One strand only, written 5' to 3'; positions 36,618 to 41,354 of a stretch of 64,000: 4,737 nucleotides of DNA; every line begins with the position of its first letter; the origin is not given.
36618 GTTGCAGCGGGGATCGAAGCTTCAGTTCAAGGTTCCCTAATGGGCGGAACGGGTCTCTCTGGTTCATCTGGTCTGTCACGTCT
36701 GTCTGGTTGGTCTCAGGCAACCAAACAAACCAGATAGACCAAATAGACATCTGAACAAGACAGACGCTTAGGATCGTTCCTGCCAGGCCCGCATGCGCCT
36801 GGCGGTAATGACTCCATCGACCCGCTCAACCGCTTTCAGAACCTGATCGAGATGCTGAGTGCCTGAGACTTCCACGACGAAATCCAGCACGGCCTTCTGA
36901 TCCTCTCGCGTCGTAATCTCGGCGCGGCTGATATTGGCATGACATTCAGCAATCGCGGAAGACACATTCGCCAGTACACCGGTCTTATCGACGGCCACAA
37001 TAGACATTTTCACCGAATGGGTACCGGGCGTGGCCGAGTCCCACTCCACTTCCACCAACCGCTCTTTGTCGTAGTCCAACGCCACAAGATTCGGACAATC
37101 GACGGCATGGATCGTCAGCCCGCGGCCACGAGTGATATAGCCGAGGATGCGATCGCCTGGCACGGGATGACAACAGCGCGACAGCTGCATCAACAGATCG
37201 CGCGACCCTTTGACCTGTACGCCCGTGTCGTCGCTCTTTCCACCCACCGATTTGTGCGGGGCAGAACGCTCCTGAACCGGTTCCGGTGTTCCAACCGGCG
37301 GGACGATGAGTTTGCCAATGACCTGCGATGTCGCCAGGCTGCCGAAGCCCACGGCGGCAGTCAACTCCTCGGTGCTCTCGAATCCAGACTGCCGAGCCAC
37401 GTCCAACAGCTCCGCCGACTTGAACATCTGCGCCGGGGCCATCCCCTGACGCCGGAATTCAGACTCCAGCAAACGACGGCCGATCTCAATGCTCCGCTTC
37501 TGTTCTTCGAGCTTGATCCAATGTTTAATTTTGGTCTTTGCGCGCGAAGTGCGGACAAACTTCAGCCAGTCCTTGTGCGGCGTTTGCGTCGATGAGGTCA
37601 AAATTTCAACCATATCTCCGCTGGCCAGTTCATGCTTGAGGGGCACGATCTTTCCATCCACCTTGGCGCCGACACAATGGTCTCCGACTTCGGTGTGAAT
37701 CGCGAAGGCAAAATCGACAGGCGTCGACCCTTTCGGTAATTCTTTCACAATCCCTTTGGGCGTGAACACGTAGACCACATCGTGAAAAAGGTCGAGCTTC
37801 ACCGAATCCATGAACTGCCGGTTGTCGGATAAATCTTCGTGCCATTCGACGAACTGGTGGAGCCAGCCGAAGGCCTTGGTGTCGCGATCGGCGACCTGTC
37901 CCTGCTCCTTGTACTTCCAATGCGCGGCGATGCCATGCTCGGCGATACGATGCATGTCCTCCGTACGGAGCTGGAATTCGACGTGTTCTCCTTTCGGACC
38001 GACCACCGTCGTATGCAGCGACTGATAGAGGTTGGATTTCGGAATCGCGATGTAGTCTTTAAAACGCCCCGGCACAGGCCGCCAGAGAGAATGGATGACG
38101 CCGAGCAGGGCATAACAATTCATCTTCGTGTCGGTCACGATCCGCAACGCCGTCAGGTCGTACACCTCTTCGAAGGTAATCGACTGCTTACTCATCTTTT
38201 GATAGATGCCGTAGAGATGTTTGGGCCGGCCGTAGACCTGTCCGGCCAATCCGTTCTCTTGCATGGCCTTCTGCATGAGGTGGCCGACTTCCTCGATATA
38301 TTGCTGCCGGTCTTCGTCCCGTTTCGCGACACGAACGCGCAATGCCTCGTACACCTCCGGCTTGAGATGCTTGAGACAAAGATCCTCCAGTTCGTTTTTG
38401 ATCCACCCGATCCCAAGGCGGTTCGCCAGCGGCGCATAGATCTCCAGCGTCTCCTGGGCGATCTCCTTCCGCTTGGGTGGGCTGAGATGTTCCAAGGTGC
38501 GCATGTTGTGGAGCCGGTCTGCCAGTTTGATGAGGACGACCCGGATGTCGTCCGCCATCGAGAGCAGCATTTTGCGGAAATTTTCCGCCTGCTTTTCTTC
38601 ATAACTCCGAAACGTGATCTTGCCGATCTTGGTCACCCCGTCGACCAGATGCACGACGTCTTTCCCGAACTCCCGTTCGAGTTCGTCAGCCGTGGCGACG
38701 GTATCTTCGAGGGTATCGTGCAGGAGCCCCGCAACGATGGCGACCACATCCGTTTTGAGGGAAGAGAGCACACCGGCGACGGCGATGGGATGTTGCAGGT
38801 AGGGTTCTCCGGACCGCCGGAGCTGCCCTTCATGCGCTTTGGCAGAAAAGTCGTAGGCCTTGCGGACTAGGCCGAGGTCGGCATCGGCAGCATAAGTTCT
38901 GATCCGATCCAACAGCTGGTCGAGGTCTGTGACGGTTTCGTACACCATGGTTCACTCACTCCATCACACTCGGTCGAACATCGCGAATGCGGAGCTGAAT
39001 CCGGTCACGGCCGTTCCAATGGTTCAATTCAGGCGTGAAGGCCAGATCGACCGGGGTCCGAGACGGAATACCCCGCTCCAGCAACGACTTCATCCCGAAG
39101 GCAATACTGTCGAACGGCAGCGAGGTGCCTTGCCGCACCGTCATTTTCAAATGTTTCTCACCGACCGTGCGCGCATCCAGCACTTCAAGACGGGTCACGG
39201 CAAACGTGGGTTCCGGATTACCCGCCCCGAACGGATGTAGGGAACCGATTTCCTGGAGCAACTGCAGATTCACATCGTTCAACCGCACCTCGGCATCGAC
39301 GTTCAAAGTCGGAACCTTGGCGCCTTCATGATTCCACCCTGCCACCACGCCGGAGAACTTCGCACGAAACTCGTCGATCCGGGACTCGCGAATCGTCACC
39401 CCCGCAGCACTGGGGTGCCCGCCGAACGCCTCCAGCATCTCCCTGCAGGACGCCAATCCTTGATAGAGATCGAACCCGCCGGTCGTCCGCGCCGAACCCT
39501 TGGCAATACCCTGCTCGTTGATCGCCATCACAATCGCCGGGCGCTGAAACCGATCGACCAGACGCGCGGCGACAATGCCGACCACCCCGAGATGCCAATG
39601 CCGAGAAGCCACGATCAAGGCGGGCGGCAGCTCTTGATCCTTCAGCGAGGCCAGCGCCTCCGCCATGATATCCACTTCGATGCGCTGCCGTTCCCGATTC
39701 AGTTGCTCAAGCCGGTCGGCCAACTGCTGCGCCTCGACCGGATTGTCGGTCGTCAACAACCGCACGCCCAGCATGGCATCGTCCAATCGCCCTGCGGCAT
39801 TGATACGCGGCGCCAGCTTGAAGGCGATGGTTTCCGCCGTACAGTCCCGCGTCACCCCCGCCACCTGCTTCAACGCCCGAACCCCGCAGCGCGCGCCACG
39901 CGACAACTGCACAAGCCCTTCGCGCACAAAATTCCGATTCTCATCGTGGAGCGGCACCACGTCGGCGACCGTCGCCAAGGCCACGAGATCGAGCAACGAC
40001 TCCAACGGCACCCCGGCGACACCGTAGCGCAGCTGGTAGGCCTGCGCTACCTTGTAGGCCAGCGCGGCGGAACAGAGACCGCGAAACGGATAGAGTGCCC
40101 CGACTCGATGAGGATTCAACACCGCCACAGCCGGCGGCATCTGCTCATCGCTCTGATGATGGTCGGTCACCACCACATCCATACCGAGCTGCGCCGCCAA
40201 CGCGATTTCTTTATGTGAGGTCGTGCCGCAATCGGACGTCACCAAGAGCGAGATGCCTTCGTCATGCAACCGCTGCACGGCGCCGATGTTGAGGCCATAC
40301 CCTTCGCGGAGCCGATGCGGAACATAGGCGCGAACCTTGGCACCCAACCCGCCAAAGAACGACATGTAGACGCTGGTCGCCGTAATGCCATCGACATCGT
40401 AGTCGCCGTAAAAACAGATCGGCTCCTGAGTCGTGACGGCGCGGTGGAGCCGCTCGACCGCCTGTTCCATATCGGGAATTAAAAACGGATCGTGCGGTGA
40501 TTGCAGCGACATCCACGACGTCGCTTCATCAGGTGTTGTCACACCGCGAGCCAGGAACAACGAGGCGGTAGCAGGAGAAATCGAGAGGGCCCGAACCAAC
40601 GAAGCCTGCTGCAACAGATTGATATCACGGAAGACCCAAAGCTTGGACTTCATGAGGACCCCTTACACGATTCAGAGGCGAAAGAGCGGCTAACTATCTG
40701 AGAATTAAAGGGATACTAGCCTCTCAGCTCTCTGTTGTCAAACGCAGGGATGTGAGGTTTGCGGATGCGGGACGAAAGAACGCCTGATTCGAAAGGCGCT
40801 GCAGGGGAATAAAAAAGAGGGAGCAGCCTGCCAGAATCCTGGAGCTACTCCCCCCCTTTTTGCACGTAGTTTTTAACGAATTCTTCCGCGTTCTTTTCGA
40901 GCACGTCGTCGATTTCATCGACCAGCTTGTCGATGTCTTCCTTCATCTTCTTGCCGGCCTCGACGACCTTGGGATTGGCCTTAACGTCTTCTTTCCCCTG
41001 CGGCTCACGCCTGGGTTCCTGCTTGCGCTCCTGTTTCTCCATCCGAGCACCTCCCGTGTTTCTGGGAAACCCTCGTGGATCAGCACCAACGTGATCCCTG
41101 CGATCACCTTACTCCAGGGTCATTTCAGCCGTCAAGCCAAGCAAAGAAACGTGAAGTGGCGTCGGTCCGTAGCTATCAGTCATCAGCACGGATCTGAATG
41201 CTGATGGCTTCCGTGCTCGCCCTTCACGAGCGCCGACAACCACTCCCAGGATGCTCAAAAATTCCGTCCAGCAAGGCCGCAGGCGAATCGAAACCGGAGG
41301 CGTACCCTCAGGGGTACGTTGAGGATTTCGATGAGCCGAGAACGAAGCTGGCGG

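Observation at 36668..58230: Palindromic arrays of 9-nt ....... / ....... units: at least nine copies, all in one orientation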

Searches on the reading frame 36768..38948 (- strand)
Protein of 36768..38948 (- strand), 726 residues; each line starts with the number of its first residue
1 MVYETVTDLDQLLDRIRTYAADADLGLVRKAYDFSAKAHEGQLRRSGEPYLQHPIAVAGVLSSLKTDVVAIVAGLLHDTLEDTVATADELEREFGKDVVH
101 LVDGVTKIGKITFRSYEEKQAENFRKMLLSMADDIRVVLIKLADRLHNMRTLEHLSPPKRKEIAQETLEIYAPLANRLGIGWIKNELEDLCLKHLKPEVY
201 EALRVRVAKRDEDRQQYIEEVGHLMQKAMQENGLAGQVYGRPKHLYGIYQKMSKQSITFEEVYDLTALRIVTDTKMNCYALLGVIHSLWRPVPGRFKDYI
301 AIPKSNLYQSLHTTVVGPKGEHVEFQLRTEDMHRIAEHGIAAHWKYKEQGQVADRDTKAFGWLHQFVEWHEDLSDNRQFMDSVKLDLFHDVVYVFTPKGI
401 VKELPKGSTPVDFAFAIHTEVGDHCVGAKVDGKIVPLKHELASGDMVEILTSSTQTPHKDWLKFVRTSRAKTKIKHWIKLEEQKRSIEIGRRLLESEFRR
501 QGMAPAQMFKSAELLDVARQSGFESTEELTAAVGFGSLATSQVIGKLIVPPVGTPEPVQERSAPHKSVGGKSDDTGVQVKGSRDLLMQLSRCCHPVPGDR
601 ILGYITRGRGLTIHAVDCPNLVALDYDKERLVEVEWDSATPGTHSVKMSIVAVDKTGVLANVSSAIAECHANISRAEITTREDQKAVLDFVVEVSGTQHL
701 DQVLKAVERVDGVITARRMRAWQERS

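Call 11: search_protein_families(library=pfam, proteins=[window:36768-38948:-], max_evalue=0.01)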
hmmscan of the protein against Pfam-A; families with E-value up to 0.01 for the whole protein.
window:36768-38948:- (726 aa): 8 families
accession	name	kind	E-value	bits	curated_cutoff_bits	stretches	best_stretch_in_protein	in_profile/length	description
PF13328.12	HD_4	-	1e-53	181.7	27.2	1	31-180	1-155/156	HD domain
PF04607.23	RelA_SpoT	-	1.1e-41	142.1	27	1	240-350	1-112/113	Region found in RelA / SpoT proteins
PF02824.27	TGS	-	2.8e-24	85.3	22.2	1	392-451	1-60/60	TGS domain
PF13291.12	ACT_4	-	7.1e-16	59.1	27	1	642-718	3-80/80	ACT domain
PF19296.4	RelA_AH_RIS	-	8.5e-16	59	23.8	1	464-630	3-184/185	RelA/SpoT, AH and RIS domains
PF01966.28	HD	-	2.5e-10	41.1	22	1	50-149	1-116/116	HD domain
PF01842.31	ACT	-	7.5e-10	38.9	27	1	650-711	5-65/66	ACT domain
PF22629.2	ACT_AHAS_ss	-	9.8e-07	29.3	27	1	649-714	2-66/67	AHAS small subunit-like ACT domain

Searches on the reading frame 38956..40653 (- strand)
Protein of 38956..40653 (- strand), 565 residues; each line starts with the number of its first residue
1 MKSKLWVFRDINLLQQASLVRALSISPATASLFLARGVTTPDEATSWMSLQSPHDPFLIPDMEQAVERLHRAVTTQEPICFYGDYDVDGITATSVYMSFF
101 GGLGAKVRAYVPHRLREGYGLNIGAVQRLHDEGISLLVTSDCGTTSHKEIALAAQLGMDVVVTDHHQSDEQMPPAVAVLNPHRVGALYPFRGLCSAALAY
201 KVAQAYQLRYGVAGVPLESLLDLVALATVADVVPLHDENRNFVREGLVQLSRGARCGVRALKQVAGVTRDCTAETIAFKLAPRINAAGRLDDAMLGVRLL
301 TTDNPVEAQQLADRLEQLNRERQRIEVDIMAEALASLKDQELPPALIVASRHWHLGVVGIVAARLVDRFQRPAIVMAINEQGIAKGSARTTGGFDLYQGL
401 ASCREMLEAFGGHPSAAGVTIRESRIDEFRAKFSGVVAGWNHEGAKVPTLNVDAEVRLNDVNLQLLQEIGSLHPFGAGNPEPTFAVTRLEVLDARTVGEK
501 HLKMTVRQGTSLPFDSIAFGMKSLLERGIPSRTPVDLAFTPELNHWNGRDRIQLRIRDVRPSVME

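Call 11: search_protein_families(library=pfam, proteins=[window:38956-40653:-], max_evalue=0.01)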
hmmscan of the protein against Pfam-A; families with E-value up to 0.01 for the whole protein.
window:38956-40653:- (565 aa): 3 families
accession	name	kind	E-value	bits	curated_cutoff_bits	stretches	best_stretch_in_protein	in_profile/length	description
PF17768.7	RecJ_OB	-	4.4e-31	107.6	27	1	452-558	1-107/107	RecJ OB domain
PF01368.27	DHH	-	1.9e-22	80.3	28.1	1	79-228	2-125/125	DHH family, N-terminal domain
PF02272.25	DHHA1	-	2.4e-15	57.3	25.9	1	348-437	6-100/102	DHHA1 domain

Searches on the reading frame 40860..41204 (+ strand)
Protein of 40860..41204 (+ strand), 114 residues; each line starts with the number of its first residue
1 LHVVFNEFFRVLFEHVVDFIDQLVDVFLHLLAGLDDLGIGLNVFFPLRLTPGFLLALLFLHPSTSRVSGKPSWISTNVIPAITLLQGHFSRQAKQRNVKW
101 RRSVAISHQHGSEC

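Call 47: search_protein_families(library=pfam, proteins=[window:40860-41204:+], max_evalue=0.01)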
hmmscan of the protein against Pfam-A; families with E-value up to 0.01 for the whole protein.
window:40860-41204:+ (114 aa): 0 families
